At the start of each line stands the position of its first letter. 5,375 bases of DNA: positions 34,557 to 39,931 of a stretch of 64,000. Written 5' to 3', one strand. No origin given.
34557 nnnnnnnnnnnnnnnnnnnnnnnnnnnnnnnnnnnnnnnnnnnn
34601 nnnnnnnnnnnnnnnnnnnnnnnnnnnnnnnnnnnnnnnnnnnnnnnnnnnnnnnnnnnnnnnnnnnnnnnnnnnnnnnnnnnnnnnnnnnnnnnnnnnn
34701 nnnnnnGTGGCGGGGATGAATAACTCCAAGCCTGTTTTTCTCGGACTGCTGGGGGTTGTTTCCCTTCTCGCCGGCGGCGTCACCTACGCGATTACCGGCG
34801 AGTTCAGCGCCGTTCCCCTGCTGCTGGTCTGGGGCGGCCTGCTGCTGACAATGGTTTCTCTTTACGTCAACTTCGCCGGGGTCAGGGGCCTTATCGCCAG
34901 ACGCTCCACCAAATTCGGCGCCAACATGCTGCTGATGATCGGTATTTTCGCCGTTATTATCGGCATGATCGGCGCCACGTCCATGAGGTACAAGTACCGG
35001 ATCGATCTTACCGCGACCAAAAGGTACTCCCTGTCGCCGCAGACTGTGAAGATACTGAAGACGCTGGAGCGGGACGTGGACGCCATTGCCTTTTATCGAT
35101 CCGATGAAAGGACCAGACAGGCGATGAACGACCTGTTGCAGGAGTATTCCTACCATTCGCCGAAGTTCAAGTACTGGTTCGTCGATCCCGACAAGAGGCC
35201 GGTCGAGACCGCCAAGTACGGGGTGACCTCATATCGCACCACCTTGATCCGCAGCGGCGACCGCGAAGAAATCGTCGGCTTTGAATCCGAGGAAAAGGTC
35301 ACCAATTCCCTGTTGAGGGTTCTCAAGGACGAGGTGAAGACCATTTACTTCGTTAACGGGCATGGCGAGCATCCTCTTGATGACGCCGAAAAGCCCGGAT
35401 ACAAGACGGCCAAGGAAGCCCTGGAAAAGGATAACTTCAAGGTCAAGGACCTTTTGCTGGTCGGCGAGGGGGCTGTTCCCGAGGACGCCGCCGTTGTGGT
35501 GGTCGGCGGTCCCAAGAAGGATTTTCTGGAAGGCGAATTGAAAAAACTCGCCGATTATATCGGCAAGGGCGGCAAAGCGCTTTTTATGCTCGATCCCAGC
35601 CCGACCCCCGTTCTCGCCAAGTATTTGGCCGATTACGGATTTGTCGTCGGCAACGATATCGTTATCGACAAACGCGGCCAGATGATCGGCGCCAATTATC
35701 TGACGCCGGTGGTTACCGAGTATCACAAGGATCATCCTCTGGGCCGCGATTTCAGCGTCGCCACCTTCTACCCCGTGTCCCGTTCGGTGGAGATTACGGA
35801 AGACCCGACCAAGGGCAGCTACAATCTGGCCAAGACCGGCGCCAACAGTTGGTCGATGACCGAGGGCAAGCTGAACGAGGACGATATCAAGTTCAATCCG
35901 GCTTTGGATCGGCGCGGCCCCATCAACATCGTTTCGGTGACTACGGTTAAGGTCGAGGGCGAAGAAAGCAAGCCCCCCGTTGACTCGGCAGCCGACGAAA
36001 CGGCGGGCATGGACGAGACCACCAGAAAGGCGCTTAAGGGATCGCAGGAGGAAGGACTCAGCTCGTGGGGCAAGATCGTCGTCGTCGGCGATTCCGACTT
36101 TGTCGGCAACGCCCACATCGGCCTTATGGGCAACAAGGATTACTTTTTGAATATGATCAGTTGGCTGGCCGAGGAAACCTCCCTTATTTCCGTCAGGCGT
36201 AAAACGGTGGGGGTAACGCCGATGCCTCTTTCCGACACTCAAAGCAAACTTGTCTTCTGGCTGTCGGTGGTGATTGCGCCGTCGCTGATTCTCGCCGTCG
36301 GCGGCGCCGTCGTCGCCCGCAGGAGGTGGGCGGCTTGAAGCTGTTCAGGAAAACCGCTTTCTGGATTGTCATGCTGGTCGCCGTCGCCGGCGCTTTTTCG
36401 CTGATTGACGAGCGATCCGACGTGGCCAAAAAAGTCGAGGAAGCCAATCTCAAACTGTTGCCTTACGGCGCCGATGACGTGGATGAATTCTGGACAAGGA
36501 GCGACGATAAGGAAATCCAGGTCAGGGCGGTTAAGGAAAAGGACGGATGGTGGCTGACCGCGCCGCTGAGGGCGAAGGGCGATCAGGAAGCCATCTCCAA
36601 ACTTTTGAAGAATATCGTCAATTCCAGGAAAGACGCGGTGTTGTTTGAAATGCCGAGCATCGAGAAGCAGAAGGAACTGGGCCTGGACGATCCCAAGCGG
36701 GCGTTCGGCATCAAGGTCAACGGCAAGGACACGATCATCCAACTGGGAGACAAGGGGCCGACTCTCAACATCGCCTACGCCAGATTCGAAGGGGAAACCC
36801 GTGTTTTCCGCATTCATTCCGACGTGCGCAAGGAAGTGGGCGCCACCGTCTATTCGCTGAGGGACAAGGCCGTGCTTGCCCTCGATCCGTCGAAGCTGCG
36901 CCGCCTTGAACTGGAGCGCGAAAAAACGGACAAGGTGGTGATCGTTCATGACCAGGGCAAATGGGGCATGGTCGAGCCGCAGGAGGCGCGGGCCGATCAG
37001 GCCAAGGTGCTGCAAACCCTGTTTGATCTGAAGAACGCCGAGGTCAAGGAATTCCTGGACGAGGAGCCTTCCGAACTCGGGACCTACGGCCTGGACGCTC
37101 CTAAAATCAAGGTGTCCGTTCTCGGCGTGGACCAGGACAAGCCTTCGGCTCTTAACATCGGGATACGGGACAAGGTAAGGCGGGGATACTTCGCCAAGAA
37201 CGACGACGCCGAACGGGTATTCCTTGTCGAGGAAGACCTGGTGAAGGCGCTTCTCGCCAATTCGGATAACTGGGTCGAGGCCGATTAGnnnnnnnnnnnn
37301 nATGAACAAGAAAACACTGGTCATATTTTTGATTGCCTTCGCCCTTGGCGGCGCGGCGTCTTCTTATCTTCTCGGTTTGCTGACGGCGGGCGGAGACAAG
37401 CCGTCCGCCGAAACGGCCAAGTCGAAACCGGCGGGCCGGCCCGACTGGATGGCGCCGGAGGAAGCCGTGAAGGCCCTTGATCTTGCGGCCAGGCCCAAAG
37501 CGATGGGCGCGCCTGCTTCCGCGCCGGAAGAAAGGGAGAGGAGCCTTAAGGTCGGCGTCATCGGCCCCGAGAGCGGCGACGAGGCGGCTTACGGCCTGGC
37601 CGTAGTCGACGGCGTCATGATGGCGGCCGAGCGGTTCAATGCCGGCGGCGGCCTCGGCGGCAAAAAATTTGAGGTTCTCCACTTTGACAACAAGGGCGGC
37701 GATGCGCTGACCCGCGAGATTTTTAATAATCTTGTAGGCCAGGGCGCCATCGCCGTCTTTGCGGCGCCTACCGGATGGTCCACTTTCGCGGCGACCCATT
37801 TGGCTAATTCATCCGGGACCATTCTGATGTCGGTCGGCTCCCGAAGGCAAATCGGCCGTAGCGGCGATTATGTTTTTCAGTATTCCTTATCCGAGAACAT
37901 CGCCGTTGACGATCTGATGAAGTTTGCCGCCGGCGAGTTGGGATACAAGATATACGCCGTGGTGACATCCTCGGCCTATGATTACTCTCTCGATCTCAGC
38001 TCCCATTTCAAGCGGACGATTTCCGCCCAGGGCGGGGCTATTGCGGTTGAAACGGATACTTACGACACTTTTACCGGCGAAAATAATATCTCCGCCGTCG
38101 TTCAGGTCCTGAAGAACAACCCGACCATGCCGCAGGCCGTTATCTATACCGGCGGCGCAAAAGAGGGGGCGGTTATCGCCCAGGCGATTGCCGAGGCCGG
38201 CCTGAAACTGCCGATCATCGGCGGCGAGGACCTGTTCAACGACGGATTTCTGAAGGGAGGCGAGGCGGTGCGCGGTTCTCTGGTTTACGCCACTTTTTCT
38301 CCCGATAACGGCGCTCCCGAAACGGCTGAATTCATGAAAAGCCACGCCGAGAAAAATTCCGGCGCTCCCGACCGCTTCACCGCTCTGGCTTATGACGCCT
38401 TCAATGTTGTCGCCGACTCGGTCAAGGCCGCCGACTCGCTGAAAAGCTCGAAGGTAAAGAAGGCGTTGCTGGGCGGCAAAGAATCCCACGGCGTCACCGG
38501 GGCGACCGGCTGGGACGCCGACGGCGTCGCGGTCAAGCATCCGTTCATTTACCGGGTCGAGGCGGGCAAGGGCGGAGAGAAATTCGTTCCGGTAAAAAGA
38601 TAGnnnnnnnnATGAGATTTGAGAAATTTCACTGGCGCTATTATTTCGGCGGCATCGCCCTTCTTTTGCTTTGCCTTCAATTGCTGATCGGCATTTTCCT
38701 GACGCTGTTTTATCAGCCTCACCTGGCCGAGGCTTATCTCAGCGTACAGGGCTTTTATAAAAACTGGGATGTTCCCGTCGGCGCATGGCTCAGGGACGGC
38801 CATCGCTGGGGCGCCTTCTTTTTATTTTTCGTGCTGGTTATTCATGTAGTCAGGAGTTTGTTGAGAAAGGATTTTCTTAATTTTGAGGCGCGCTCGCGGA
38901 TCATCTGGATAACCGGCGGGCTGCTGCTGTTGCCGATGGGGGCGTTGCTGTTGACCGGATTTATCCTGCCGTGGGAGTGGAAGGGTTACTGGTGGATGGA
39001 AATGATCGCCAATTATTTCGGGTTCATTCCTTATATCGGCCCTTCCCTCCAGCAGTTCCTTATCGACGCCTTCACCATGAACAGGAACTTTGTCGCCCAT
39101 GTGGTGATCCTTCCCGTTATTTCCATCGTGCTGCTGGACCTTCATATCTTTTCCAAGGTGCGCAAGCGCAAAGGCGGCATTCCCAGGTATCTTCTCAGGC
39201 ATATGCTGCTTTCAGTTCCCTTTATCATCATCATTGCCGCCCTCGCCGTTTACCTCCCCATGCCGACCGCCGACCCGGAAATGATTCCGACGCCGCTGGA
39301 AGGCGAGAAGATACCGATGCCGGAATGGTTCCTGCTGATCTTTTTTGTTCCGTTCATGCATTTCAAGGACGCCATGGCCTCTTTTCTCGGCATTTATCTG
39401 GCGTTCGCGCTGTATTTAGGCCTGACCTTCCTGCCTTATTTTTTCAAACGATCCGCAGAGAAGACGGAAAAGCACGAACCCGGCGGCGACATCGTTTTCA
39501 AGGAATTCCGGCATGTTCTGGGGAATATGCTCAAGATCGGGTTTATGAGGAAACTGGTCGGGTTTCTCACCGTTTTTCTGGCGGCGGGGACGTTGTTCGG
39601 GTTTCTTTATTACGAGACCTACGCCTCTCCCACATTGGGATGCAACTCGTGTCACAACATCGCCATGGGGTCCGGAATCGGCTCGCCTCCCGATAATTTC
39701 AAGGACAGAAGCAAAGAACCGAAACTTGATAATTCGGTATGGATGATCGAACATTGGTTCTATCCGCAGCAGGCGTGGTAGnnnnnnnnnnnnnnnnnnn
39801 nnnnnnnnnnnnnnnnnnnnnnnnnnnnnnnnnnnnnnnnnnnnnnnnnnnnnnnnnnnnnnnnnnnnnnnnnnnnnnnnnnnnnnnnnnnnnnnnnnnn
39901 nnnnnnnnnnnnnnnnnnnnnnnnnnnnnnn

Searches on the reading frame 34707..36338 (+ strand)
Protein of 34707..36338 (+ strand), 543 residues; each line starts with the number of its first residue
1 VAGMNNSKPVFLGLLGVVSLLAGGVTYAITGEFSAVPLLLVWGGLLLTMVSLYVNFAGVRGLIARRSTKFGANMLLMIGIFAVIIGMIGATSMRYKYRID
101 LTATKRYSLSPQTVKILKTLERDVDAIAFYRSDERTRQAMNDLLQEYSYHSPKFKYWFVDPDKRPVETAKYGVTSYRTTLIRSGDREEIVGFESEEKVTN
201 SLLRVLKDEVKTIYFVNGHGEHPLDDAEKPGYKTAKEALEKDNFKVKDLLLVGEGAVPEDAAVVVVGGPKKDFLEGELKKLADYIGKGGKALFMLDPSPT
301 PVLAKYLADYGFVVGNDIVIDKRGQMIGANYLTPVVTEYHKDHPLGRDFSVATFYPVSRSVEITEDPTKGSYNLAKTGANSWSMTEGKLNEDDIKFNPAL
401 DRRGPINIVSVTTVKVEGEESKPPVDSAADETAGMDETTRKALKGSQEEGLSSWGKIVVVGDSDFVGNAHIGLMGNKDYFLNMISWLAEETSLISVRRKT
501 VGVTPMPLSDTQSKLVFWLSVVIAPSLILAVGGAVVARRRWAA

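Call 14: search_protein_families(library=pfam, proteins=[window:34707-36338:+], max_evalue=0.01)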
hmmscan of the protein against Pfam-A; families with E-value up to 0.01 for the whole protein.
window:34707-36338:+ (543 aa): 4 families
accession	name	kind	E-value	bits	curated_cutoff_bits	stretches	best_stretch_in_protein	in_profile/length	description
PF09822.16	ABC_transp_aux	-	2.5e-23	83.2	34.7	1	211-482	2-287/288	ABC-type uncharacterized transport system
PF23357.1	DUF7088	-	4.8e-14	52.9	27.8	1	104-185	2-92/105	Domain of unknown function (DUF7088)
PF23355.1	IFT52_GIFT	-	9.4e-05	22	27.2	1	258-320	43-109/246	IFT52 GIFT domain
PF14258.12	DUF4350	-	0.0004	21.2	30.4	0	452-483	149-180/181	Domain of unknown function (DUF4350)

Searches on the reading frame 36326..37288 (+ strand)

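Call 14: search_protein_families(library=pfam, proteins=[window:36326-37288:+], max_evalue=0.01)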
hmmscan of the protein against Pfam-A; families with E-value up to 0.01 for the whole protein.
window:36326-37288:+ (320 aa): 1 family
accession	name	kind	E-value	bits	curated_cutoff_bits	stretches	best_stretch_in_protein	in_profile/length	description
PF14238.11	DUF4340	-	2e-33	116.6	25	2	213-319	1-105/183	Domain of unknown function (DUF4340)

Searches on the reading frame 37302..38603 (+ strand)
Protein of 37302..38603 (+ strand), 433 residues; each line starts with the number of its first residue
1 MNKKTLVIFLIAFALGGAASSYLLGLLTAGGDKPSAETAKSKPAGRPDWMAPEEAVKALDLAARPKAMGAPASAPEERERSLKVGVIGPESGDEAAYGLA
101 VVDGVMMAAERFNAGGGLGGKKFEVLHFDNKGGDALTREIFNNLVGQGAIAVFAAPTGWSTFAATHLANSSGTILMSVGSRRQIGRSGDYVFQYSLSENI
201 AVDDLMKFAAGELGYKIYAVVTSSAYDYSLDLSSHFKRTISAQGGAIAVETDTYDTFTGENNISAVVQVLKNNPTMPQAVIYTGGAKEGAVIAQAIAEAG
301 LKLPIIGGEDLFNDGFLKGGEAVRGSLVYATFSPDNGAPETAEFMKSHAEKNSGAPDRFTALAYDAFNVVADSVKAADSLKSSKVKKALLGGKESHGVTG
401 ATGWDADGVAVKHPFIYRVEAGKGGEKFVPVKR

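Call 14: search_protein_families(library=pfam, proteins=[window:37302-38603:+], max_evalue=0.01)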
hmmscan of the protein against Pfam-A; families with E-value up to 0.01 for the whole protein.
window:37302-38603:+ (433 aa): 3 families
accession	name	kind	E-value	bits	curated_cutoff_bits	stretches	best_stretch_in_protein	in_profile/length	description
PF13458.12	Peripla_BP_6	-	8.5e-40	137.9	31.7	1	82-422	2-342/343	Periplasmic binding protein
PF13433.12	Peripla_BP_5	-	6.1e-10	39.2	27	1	82-392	1-309/363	Periplasmic binding protein domain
PF01094.35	ANF_receptor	-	1.1e-08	35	25.4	1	105-379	6-295/353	Receptor family ligand binding region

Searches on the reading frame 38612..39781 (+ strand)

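Call 53: search_protein_families(library=pfam, proteins=[window:38612-39781:+], max_evalue=0.001)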
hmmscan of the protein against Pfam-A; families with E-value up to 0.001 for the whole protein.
window:38612-39781:+ (389 aa): 2 families
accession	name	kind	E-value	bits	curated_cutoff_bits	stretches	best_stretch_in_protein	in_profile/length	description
PF00033.24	Cytochrome_B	-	5.2e-28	98.6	27.2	1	9-180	13-183/189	Cytochrome b/b6/petB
PF13631.11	Cytochrom_B_N_2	-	1.2e-08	35.6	27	1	71-194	3-141/169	Cytochrome b(N-terminal)/b6/petB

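Call 69: search_protein_families(library=ncbifam, proteins=[window:38612-39781:+], max_evalue=0.0001)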
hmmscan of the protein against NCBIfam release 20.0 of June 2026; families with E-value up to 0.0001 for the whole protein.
window:38612-39781:+ (389 aa): 3 families
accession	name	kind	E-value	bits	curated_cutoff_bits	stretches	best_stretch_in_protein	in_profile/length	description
NF040969.1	cytb_ExtP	equivalog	2e-31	109.4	290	1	5-188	20-202/205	selenite/tellurite reduction operon b-type cytochrome ExtP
NF002990.0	PRK03735.1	subfamily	4.7e-29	101.8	325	1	10-186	42-217/223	cytochrome b6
NF050120.1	bc1_QcrB_actin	exception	3.9e-07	29.3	500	1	7-186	23-219/458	cytochrome bc1 complex cytochrome b subunit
